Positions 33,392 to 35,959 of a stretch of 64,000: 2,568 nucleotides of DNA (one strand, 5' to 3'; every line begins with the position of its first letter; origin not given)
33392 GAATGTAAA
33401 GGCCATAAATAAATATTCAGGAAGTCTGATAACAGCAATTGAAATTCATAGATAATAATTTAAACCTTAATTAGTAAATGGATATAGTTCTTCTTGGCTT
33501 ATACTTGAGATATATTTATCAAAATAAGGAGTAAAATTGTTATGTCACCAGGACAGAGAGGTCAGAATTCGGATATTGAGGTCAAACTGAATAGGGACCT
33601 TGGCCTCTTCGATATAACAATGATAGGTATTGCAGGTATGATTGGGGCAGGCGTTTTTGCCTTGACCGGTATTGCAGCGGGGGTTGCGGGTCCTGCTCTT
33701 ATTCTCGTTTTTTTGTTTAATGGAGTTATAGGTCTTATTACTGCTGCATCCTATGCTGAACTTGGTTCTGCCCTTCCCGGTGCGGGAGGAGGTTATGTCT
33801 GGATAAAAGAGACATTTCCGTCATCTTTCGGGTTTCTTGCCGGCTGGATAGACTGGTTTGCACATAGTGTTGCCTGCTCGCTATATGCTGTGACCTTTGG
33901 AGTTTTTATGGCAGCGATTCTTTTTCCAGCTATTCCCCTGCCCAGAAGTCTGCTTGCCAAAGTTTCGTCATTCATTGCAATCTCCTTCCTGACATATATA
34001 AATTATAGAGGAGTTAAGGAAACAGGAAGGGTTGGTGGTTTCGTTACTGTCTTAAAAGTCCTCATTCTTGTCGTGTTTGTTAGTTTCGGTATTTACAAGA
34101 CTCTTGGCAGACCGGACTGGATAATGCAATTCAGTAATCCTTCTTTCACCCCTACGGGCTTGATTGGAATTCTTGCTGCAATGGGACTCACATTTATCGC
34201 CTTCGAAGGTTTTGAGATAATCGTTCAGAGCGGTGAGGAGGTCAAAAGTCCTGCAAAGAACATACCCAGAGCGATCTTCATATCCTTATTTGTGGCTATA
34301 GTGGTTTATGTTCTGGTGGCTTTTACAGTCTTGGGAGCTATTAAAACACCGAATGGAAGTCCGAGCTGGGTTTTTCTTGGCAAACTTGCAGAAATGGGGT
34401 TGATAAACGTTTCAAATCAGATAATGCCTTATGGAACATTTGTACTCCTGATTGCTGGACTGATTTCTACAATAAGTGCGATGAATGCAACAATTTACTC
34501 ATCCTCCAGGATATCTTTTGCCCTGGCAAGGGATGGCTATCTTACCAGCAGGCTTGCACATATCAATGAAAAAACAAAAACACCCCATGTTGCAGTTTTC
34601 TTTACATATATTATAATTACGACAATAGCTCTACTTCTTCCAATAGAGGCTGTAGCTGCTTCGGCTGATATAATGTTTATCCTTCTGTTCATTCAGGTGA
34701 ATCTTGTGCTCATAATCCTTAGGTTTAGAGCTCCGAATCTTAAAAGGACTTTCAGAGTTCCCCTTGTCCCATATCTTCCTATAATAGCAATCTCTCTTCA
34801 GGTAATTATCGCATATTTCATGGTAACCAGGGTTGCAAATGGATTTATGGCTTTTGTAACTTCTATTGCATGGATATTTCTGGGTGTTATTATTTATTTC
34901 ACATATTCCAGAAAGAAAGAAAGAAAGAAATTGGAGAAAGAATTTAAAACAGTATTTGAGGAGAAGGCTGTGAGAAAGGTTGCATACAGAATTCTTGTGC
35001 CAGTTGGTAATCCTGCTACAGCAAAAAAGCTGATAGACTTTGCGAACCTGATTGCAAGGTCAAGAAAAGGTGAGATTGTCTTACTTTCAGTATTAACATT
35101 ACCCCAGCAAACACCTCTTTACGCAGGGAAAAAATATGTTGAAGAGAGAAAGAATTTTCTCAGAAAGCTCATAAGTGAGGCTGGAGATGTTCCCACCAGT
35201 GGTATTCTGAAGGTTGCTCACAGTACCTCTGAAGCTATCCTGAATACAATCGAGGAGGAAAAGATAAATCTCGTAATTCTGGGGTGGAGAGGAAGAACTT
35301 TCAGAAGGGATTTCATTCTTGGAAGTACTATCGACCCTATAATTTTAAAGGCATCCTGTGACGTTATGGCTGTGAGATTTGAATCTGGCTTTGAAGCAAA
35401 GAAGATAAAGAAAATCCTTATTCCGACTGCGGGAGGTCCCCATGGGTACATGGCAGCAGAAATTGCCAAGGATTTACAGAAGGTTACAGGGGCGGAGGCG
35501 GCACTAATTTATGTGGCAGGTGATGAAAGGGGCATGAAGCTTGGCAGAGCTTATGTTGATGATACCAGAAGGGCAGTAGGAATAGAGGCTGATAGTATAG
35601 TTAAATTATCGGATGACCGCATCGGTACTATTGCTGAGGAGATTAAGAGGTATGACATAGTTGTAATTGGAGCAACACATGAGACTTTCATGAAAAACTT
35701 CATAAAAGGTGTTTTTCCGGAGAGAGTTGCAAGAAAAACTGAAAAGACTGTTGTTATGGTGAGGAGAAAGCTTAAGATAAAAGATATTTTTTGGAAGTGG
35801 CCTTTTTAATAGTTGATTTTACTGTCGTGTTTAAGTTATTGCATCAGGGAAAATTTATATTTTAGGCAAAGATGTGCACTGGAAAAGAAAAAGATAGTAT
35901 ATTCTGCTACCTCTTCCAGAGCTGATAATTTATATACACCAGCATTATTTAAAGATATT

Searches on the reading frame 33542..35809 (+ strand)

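Call 32: search_protein_families(library=pfam, proteins=[window:33542-35809:+], max_evalue=0.00001)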
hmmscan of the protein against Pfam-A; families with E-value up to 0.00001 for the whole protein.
window:33542-35809:+ (755 aa): 4 families
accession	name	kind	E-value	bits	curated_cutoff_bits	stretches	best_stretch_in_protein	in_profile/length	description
PF13520.12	AA_permease_2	-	5.3e-51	174.3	27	1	20-442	1-415/427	Amino acid permease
PF00324.27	AA_permease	-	2.3e-41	142.4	24.6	1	24-464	1-466/470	Amino acid permease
PF00582.32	Usp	-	2.3e-29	103.2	24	1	483-612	4-141/141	Universal stress protein family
PF13906.12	AA_permease_C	-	8.5e-06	26.2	27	1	404-458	1-49/51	C-terminus of AA_permease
